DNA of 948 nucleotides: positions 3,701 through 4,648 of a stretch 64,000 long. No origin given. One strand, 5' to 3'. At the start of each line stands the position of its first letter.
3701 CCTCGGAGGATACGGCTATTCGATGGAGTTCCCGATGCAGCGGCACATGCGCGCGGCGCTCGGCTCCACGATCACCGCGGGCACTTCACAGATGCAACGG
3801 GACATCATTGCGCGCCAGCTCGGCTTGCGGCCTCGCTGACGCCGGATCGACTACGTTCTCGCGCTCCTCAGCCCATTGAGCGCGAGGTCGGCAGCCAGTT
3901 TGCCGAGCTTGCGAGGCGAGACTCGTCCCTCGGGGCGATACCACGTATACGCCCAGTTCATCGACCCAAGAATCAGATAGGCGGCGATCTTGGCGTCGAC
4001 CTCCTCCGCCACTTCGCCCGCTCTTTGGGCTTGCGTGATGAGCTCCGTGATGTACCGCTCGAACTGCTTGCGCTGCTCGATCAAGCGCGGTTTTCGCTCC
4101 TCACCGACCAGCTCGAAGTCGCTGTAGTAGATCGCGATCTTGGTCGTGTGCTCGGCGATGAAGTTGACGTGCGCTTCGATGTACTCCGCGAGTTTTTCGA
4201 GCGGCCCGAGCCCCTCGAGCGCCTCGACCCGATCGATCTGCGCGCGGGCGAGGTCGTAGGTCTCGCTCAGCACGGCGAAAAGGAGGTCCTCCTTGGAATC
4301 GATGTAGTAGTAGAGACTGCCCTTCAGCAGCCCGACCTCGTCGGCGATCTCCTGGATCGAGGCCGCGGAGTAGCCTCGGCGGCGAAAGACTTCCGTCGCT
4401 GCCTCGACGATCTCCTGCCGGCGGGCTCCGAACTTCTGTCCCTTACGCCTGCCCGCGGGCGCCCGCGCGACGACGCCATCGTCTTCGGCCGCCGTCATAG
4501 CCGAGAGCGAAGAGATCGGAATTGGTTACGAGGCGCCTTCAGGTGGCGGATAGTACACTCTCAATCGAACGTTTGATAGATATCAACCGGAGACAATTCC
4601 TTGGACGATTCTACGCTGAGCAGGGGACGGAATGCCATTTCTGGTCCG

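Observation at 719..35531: One palindrome, CAAAC-N4-GTTTG, sits in eight promoter regions of the acyl-CoA supercluster: candidate single-regulator regulon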

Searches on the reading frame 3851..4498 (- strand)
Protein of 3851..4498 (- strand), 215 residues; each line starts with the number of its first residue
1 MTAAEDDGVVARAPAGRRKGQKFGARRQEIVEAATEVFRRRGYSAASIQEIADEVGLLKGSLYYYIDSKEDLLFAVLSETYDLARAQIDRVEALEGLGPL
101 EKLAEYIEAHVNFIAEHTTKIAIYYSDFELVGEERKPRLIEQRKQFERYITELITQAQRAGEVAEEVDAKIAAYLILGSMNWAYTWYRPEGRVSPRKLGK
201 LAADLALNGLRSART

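Call 6: find_encoding_contigs(protein=window:3851-4498:-, flank=10000, max_places=6)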
Protein window:3851-4498:- (215 aa): 3 contigs read that carry it; 3 places shown.
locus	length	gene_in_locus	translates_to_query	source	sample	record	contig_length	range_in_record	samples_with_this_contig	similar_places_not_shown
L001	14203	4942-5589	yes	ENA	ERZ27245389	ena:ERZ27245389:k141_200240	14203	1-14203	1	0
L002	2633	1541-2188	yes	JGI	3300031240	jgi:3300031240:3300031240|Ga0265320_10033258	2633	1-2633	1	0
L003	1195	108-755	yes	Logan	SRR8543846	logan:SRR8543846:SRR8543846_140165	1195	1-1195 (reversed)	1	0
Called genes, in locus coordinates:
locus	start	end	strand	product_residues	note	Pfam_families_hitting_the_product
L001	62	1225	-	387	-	PF13433:Peripla_BP_5 (faint), PF13458:Peripla_BP_6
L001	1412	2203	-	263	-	PF00106:adh_short, PF08659:KR, PF13561:adh_short_C2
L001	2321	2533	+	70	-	-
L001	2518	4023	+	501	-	PF00171:Aldedh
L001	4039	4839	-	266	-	PF00106:adh_short, PF08659:KR, PF13561:adh_short_C2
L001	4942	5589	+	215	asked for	PF00440:TetR_N, PF17932:TetR_C_24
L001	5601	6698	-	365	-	PF02771:Acyl-CoA_dh_N, PF02770:Acyl-CoA_dh_M, PF00441:Acyl-CoA_dh_1, PF08028:Acyl-CoA_dh_2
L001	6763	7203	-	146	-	PF03928:HbpS-like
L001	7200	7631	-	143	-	PF01883:FeS_assembly_P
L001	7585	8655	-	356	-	-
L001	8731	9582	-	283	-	PF00378:ECH_1, PF16113:ECH_2, PF00378:ECH_1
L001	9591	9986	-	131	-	PF00190:Cupin_1 (weak), PF07883:Cupin_2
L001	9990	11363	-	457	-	PF00890:FAD_binding_2, PF01266:DAO, PF07992:Pyr_redox_2 (weak), PF12831:FAD_oxidored, PF13450:NAD_binding_8, PF00890:FAD_binding_2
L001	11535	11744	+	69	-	-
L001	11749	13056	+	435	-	PF00463:ICL, PF13714:PEP_mutase, PF00463:ICL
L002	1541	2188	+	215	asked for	PF00440:TetR_N, PF17932:TetR_C_24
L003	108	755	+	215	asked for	PF00440:TetR_N, PF17932:TetR_C_24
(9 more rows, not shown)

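Call 11: search_solved_structures(query=window:3851-4498:-, max_evalue=0.001, show_alignments=2)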
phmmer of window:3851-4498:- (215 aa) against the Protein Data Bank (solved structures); distinct sequences matched with E-value up to 0.001: 141 (the best 60 are shown).
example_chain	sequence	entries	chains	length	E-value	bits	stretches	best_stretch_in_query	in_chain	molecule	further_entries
3dcf_A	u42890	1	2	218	3.2e-32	115.5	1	5-211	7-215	transcriptional regulator of the TetR/AcrR family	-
3vpr_A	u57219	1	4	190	2e-22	83.5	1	27-211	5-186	Transcriptional regulator, TetR family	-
5k7f_A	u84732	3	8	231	1e-21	81.2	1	17-198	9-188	Transcriptional regulator, TetR family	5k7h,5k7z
4w97_A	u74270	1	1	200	2.9e-19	73.2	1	20-210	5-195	HTH-type transcriptional repressor KstR2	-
4w1u_A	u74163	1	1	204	3.4e-19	73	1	22-210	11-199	HTH-type transcriptional repressor KstR2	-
3ccy_A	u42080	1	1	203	5.8e-19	72.2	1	19-210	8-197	Putative TetR-family transcriptional regulator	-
2ibd_A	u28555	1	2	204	2.9e-18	70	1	24-213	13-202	Possible transcriptional regulator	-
2iai_A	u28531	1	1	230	1.3e-16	64.6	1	29-192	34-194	Putative transcriptional regulator SCO3833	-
5gp9_A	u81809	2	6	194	8.6e-15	58.6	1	20-211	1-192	Transcriptional regulator (TetR/AcrR family)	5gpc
4mxm_A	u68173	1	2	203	8.9e-15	58.6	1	26-202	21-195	Transcriptional regulator I2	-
4mo7_A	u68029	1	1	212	9.6e-15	58.5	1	26-202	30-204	Transcriptional regulator I2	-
6srn_A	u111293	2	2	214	1.1e-14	58.3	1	12-108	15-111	TetR family transcriptional regulator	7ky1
3whb_A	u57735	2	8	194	1.5e-14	57.9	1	27-210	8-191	Fatty acid metabolism regulator protein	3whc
1vi0_A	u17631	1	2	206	1.5e-14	57.8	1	27-210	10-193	transcriptional regulator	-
5gpa_A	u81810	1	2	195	1.6e-14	57.8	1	20-211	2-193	Transcriptional regulator (TetR/AcrR family)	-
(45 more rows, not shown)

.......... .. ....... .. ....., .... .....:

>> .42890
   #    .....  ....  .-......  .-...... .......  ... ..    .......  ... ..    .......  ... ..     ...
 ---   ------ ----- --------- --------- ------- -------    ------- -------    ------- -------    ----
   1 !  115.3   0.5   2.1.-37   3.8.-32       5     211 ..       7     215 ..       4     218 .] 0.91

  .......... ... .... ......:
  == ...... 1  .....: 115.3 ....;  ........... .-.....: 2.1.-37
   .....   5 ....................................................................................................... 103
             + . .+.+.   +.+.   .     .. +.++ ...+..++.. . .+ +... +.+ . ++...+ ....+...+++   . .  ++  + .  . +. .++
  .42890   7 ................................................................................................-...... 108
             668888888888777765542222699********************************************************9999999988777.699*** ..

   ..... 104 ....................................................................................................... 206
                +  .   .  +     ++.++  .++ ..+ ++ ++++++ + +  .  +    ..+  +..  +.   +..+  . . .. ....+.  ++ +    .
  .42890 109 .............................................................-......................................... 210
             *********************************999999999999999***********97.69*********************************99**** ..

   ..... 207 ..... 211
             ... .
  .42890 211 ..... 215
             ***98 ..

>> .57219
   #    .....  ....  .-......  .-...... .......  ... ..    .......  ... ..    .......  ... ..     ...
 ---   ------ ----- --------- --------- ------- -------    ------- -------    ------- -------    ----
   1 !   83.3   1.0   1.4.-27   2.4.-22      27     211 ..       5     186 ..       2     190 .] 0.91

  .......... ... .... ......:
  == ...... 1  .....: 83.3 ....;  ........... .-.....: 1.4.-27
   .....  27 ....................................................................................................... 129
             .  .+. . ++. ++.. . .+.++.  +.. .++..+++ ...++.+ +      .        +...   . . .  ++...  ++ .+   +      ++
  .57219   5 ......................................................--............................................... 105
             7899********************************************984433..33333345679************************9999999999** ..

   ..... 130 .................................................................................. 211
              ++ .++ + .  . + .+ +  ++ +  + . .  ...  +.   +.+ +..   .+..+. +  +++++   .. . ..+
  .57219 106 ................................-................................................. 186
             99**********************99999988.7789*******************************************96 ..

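Call 12: find_homologous_proteins(query=window:3851-4498:-, max_evalue=1e-20)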
Query window:3851-4498:- (215 aa): 412 proteins with E <= 1e-20 among 1687 candidates; the best 120 are listed.
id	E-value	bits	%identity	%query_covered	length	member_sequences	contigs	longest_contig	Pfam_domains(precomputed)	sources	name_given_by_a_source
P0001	4.9e-132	456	100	100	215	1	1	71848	PF00440.30,PF17932.7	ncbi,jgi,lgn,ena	-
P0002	1.8e-109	382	83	99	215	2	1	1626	PF00440.30,PF17932.7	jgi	jgi:TetR/AcrR family transcriptional regulator, cholesterol catabolism regulator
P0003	4.0e-109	381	88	93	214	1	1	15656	PF00440.30,PF17932.7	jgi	jgi:TetR/AcrR family transcriptional regulator, cholesterol catabolism regulator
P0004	9.4e-107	374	83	99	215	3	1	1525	PF00440.30,PF17932.7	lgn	-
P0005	2.2e-101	356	80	98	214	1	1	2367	PF00440.30,PF17932.7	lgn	-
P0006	1.8e-100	353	82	93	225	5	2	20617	PF00440.30,PF17932.7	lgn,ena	-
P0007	8.3e-94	331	74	93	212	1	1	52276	PF00440.30,PF17932.7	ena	-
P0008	1.1e-84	301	66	97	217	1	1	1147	PF00440.30,PF17932.7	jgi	jgi:AcrR family transcriptional regulator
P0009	2.8e-80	287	63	98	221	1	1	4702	PF00440.30,PF17932.7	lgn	-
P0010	1.9e-78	281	66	87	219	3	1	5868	PF00440.30,PF17932.7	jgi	jgi:AcrR family transcriptional regulator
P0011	1.4e-77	278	64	93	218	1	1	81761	PF00440.30,PF17932.7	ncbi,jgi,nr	ncbi:MAG TPA: TetR/AcrR family transcriptional regulator [Gaiellaceae bacterium]|jgi:AcrR family tra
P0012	1.3e-72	262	61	94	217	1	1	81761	PF00440.30,PF17932.7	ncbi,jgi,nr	ncbi:MAG TPA: TetR/AcrR family transcriptional regulator [Gaiellaceae bacterium]|jgi:AcrR family tra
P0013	1.9e-65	239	61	85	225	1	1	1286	PF00440.30,PF17932.7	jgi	jgi:TetR/AcrR family transcriptional regulator, cholesterol catabolism regulator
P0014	9.3e-62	227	58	85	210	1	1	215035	PF00440.30,PF17932.7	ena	-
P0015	1.1e-56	210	49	90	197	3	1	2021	PF00440.30,PF17932.7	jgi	jgi:AcrR family transcriptional regulator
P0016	3.3e-56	209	46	100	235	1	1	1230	PF00440.30,PF17932.7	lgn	-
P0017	7.6e-56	207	48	90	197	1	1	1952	PF00440.30,PF17932.7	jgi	jgi:AcrR family transcriptional regulator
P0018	4.5e-55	205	47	90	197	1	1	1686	PF00440.30,PF17932.7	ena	-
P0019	1.7e-54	203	47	100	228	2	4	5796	PF00440.30,PF17932.7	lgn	-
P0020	1.6e-53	200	50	88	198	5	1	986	PF00440.30,PF17932.7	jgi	-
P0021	1.8e-52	196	47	88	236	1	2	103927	PF00440.30,PF17932.7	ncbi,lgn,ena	-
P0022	2.3e-51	193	48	86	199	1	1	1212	PF00440.30,PF17932.7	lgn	-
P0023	1.6e-50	190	46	94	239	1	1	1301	PF00440.30,PF17932.7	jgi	jgi:TetR/AcrR family transcriptional regulator, cholesterol catabolism regulator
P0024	9.1e-50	188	46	82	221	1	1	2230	PF00440.30,PF17932.7,PF16925.11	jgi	jgi:AcrR family transcriptional regulator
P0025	1.4e-49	187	47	87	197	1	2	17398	PF00440.30,PF17932.7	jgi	jgi:TetR/AcrR family transcriptional regulator, cholesterol catabolism regulator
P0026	1.9e-49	186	44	97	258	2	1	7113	PF00440.30,PF17932.7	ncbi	ncbi:MAG: TetR family transcriptional regulator [Solirubrobacteraceae bacterium]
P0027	2.1e-49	186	48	87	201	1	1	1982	PF00440.30,PF17932.7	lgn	-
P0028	4.2e-49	185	45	87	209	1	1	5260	PF00440.30,PF17932.7,PF16925.11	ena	-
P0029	2.9e-48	183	47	93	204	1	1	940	PF00440.30,PF17932.7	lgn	-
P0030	4.8e-48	182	44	87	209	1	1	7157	PF00440.30,PF17932.7,PF16925.11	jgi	jgi:AcrR family transcriptional regulator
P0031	1.6e-47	180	43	89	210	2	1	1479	PF00440.30,PF17932.7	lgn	-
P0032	6.1e-47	178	42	94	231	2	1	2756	PF00440.30,PF17932.7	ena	-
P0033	1.4e-46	177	44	93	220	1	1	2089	PF00440.30,PF17932.7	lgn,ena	-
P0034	1.5e-46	177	44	87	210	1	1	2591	PF00440.30,PF17932.7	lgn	-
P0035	1.8e-46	177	43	95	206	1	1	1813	PF00440.30,PF17932.7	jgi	jgi:AcrR family transcriptional regulator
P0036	2.1e-46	177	43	93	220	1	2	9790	PF00440.30,PF17932.7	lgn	-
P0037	2.9e-46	176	46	86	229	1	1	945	PF00440.30,PF17932.7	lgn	-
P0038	3.0e-46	176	43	86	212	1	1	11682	PF00440.30,PF17932.7,PF16859.11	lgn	-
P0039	3.1e-45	173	43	90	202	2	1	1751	PF00440.30,PF17932.7,PF16925.11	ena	-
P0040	4.8e-45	172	46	86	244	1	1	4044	PF00440.30,PF17932.7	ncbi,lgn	-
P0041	5.9e-45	172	45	94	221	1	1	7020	PF00440.30,PF17932.7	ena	-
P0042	7.4e-45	172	43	85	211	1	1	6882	PF00440.30,PF17932.7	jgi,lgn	jgi:AcrR family transcriptional regulator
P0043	6.9e-44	168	39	96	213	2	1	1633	PF00440.30,PF17932.7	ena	-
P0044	8.0e-44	168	45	90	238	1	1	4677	PF00440.30,PF17932.7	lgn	-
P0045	1.3e-43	167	42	86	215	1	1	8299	PF00440.30,PF17932.7,PF16925.11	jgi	jgi:AcrR family transcriptional regulator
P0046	1.9e-43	167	40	93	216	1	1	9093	PF00440.30,PF17932.7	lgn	-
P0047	2.4e-43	167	43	94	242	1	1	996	PF00440.30,PF17932.7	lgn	-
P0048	2.7e-43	166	42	85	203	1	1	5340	PF21597.3,PF00440.30,PF17932.7,PF16925.11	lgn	-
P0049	5.2e-43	165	43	86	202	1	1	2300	PF00440.30,PF17932.7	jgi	jgi:TetR/AcrR family transcriptional regulator, cholesterol catabolism regulator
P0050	5.6e-43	165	41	94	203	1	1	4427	PF00440.30,PF17932.7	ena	-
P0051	6.5e-43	165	42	91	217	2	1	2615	PF00440.30,PF17932.7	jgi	jgi:TetR/AcrR family transcriptional regulator, cholesterol catabolism regulator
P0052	7.1e-43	165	40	95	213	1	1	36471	PF00440.30,PF17932.7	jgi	jgi:AcrR family transcriptional regulator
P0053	8.9e-43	165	43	86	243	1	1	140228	PF00440.30,PF17932.7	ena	-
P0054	9.1e-43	165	41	85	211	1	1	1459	PF00440.30,PF17932.7,PF16925.11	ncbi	-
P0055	9.4e-43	165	41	94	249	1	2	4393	PF00440.30,PF17932.7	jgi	jgi:AcrR family transcriptional regulator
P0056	1.0e-42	165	45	91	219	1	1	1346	PF00440.30,PF17932.7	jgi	jgi:AcrR family transcriptional regulator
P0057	1.1e-42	164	39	93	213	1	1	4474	PF00440.30,PF17932.7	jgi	jgi:AcrR family transcriptional regulator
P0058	1.3e-42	164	42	89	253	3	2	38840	PF00440.30,PF17932.7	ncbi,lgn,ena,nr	ncbi:MAG: TetR/AcrR family transcriptional regulator [Steroidobacteraceae bacterium]|nr:TetR/AcrR fa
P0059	1.8e-42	164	41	90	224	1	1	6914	PF00440.30,PF17932.7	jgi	-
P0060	2.8e-42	163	40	95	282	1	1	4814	PF00440.30,PF17932.7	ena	-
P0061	1.4e-41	161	41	92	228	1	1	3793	PF00440.30,PF17932.7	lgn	-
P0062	1.6e-41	161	43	85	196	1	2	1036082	PF00440.30,PF17932.7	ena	-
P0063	3.7e-41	159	40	94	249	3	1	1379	PF00440.30,PF17932.7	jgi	jgi:AcrR family transcriptional regulator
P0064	5.4e-41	159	42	86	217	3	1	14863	PF00440.30,PF17932.7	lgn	-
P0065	5.5e-41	159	41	93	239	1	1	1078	PF00440.30,PF17932.7,PF08359.17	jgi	jgi:AcrR family transcriptional regulator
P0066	5.6e-41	159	38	96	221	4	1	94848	PF00440.30,PF17932.7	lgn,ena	-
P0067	8.3e-41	158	41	87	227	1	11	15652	PF00440.30,PF17932.7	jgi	jgi:TetR/AcrR family transcriptional regulator, cholesterol catabolism regulator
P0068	8.6e-41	158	40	92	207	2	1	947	PF00440.30,PF17932.7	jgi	jgi:AcrR family transcriptional regulator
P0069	1.1e-40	158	43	86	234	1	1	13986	PF00440.30,PF17932.7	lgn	-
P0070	1.2e-40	158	40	87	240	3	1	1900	PF00440.30,PF17932.7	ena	-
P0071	1.7e-40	157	42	88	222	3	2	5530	PF00440.30,PF17932.7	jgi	-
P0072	2.1e-40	157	42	86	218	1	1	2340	PF00440.30,PF17932.7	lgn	-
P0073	2.3e-40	157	38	87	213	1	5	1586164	PF00440.30,PF17932.7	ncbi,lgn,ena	-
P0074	2.6e-40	157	37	95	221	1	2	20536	PF00440.30,PF17932.7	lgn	-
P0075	3.4e-40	156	43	86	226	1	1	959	PF00440.30,PF17932.7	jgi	jgi:TetR/AcrR family transcriptional regulator, cholesterol catabolism regulator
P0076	3.5e-40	156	43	85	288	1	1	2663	PF00440.30,PF17932.7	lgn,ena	-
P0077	4.2e-40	156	40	86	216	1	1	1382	PF00440.30,PF17932.7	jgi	-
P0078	5.0e-40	156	37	93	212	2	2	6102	PF00440.30,PF17932.7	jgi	-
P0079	6.6e-40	155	41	92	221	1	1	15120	PF00440.30,PF17932.7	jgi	jgi:AcrR family transcriptional regulator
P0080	7.5e-40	155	39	99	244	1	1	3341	PF00440.30,PF17932.7,PF08359.17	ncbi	-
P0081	9.9e-40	155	40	99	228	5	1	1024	PF00440.30,PF17932.7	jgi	jgi:AcrR family transcriptional regulator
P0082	1.0e-39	155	38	87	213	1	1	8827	PF00440.30,PF17932.7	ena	-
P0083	1.2e-39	155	42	86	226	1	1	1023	PF00440.30,PF17932.7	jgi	jgi:TetR/AcrR family transcriptional regulator, cholesterol catabolism regulator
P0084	1.5e-39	154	42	85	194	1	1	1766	PF00440.30,PF17932.7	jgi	jgi:AcrR family transcriptional regulator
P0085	1.5e-39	154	38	93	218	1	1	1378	PF00440.30,PF17932.7,PF16925.11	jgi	jgi:TetR/AcrR family transcriptional regulator, cholesterol catabolism regulator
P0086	1.6e-39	154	41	86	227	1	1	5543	PF00440.30,PF17932.7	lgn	-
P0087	1.7e-39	154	38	97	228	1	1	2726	PF00440.30,PF17932.7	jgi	jgi:TetR/AcrR family transcriptional regulator, cholesterol catabolism regulator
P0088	2.6e-39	153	38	87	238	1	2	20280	PF00440.30,PF17932.7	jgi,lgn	jgi:AcrR family transcriptional regulator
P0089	3.6e-39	153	41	87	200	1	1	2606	PF00440.30,PF17932.7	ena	-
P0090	5.0e-39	153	40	90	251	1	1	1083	PF00440.30,PF17932.7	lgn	-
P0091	5.5e-39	152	42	83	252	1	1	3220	PF00440.30,PF17932.7,PF16925.11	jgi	jgi:AcrR family transcriptional regulator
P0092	8.4e-39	152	41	86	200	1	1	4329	PF00440.30,PF17932.7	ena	-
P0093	8.5e-39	152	39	87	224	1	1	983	PF00440.30,PF17932.7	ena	-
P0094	9.2e-39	152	43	86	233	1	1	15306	PF00440.30,PF17932.7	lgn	-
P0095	1.1e-38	151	39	86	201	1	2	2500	PF00440.30,PF17932.7,PF16925.11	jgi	jgi:AcrR family transcriptional regulator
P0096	1.1e-38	151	41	95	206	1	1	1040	PF00440.30,PF17932.7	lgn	-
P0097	1.3e-38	151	39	94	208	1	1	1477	PF00440.30,PF17932.7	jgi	jgi:AcrR family transcriptional regulator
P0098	1.4e-38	151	38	97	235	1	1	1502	PF00440.30,PF17932.7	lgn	-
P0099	1.6e-38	151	39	91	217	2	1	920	PF00440.30,PF17932.7,PF16925.11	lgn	-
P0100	1.9e-38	151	38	94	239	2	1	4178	PF00440.30,PF17932.7,PF08359.17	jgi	jgi:AcrR family transcriptional regulator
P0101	2.0e-38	151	39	92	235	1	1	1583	PF00440.30,PF17932.7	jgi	jgi:AcrR family transcriptional regulator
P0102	2.1e-38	150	41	85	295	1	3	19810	PF00440.30,PF17932.7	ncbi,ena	-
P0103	2.4e-38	150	35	95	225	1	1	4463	PF00440.30,PF17932.7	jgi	jgi:AcrR family transcriptional regulator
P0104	2.5e-38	150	39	93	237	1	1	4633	PF00440.30,PF17932.7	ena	-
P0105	2.6e-38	150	43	87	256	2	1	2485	PF00440.30,PF17932.7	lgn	-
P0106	2.8e-38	150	38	95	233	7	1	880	PF00440.30,PF17932.7,PF17935.7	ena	-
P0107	3.1e-38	150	40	93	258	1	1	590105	PF00440.30,PF17932.7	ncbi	-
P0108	3.2e-38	150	42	86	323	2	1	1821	PF00440.30,PF17932.7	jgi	jgi:AcrR family transcriptional regulator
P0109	4.3e-38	149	42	93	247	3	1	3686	PF00440.30,PF17932.7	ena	-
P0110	4.6e-38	149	39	86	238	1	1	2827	PF00440.30,PF17932.7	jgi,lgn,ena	-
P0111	5.3e-38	149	39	86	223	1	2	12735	PF00440.30,PF17932.7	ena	-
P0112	7.1e-38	149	39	86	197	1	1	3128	PF00440.30,PF17932.7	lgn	-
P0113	7.3e-38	149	40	85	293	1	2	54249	PF00440.30,PF17932.7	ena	-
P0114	7.6e-38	149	37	95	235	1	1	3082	PF00440.30,PF17932.7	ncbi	ncbi:MAG: TetR/AcrR family transcriptional regulator [Acidimicrobiia bacterium]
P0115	8.2e-38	149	42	85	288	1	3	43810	PF00440.30,PF17932.7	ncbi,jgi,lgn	jgi:AcrR family transcriptional regulator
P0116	1.2e-37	148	41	85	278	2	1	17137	PF00440.30,PF17932.7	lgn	-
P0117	1.3e-37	148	42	85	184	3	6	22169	PF00440.30,PF17932.7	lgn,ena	-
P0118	1.3e-37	148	38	91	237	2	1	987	PF00440.30,PF17932.7,PF08359.17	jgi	jgi:AcrR family transcriptional regulator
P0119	1.4e-37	148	39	87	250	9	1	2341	PF00440.30,PF17932.7,PF08359.17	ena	-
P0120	1.5e-37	148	39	91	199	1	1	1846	PF00440.30,PF17932.7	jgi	jgi:TetR/AcrR family transcriptional regulator, cholesterol catabolism regulator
